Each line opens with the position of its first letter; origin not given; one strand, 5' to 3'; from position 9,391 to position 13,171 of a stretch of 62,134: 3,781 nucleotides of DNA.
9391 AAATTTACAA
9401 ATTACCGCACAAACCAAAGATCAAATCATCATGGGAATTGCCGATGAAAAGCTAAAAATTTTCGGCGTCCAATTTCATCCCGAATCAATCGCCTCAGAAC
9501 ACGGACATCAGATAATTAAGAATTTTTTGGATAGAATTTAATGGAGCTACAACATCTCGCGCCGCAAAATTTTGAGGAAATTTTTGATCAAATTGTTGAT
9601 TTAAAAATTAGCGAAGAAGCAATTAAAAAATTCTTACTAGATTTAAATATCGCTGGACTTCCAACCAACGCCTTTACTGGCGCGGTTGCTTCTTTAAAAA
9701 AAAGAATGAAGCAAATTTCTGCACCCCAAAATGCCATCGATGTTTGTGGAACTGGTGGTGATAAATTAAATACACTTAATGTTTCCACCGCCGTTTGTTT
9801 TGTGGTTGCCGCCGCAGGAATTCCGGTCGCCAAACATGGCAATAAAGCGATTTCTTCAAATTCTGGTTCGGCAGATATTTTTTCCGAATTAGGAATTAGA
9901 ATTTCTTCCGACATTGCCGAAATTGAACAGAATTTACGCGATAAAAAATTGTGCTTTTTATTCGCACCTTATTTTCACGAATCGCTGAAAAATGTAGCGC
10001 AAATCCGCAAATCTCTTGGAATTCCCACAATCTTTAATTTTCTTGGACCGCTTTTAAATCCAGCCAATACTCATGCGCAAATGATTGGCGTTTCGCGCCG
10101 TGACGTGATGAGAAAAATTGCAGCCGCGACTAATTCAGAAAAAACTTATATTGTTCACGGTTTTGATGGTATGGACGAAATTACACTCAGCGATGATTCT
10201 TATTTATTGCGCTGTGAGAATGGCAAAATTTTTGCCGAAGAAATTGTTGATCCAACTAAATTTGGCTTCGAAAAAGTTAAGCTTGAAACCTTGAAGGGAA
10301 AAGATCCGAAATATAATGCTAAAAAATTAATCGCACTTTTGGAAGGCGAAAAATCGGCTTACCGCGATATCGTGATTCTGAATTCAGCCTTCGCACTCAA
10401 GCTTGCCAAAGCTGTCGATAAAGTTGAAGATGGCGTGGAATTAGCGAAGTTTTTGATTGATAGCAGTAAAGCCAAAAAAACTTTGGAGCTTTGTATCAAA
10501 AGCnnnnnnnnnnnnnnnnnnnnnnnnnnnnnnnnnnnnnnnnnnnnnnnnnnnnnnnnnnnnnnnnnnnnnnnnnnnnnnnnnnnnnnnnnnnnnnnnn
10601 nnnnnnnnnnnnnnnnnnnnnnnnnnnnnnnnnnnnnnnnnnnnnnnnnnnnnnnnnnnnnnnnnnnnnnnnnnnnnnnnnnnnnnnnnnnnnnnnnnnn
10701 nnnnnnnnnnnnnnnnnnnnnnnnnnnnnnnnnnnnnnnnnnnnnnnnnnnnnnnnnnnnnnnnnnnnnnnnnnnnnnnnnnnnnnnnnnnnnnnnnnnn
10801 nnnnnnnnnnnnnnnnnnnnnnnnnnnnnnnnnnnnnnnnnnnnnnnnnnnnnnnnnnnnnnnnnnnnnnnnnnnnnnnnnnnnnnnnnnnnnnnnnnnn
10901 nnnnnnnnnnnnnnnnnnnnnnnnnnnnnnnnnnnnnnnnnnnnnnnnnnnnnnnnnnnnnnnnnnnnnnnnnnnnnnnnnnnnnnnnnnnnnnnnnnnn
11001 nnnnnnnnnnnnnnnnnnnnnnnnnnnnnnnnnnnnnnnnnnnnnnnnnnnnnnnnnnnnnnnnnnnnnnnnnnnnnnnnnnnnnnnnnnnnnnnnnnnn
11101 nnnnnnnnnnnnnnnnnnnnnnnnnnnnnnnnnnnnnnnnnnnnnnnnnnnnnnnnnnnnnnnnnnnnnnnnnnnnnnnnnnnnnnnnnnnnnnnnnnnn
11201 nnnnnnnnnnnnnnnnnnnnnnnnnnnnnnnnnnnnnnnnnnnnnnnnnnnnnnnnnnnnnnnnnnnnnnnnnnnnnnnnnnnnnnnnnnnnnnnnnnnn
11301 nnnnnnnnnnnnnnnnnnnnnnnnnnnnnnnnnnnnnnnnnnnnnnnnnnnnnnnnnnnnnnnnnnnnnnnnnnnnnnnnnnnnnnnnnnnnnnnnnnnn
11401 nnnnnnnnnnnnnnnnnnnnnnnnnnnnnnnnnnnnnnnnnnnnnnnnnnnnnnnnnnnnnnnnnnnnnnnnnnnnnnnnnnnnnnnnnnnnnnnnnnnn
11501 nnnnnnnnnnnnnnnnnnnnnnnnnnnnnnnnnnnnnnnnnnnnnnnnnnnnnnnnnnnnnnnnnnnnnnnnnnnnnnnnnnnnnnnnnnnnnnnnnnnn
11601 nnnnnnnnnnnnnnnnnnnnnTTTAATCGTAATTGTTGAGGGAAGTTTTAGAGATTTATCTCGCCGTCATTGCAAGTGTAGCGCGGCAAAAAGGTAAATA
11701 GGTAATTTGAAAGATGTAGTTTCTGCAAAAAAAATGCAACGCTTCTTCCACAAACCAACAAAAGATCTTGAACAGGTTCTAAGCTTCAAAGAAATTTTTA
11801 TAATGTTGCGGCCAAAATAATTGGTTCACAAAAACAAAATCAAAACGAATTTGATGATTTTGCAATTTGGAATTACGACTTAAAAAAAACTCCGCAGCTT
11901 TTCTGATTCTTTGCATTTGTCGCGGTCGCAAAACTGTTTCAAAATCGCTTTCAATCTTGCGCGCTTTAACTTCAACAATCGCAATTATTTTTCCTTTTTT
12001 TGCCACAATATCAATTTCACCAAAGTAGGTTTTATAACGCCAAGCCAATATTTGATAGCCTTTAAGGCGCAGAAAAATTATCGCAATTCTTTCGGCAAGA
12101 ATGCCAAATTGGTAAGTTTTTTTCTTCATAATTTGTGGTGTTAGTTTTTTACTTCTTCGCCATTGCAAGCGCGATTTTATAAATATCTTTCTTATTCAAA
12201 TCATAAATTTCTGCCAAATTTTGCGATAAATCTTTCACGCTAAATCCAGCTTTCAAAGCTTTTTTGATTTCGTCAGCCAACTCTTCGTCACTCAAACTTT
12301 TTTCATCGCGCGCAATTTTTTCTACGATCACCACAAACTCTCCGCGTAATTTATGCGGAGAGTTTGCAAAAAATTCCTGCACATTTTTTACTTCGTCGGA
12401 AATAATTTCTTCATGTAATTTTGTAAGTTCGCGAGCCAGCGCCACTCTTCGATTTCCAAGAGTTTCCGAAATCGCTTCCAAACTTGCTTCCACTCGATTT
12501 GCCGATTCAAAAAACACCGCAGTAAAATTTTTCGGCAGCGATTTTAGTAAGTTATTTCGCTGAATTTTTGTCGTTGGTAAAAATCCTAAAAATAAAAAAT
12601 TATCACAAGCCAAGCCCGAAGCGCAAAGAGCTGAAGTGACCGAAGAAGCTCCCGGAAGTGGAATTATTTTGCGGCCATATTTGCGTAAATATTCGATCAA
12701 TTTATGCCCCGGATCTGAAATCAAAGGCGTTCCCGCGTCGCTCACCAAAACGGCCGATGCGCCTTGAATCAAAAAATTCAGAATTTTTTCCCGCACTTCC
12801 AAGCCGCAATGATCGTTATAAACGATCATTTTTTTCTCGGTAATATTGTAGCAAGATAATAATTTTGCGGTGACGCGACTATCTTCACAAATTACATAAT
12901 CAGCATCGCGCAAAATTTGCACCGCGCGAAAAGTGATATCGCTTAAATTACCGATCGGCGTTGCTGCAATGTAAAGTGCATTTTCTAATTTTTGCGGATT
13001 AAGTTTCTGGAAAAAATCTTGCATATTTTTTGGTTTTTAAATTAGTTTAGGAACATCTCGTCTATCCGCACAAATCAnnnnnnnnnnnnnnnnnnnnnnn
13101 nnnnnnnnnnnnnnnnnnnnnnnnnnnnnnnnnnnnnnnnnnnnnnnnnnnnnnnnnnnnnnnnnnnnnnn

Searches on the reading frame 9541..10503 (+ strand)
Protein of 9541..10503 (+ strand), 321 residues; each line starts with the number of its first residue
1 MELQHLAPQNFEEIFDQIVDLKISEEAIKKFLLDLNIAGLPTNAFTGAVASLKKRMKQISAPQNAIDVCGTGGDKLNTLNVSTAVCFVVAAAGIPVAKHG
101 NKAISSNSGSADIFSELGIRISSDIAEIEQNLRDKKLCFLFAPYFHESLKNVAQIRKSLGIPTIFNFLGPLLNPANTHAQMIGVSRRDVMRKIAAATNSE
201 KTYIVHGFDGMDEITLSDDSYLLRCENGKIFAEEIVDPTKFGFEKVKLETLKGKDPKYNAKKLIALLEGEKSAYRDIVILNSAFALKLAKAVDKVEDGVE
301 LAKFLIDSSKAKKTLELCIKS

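Call 58: search_protein_families(library=pfam, proteins=[window:9541-10503:+], max_evalue=0.000001)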
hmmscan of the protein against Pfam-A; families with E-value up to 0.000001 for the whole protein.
window:9541-10503:+ (321 aa): 1 family
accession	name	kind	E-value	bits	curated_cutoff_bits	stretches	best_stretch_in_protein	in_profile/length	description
PF00591.27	Glycos_transf_3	-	3.9e-73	246.6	27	1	63-311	2-252/253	Glycosyl transferase family, a/b domain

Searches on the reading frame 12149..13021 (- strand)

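Call 58: search_protein_families(library=pfam, proteins=[window:12149-13021:-], max_evalue=0.000001)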
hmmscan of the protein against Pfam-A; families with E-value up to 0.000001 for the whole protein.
window:12149-13021:- (290 aa): 1 family
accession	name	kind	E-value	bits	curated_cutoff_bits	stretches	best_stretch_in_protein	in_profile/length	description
PF00590.25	TP_methylase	-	1.1e-24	88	27.8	1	16-212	2-209/212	Tetrapyrrole (Corrin/Porphyrin) Methylases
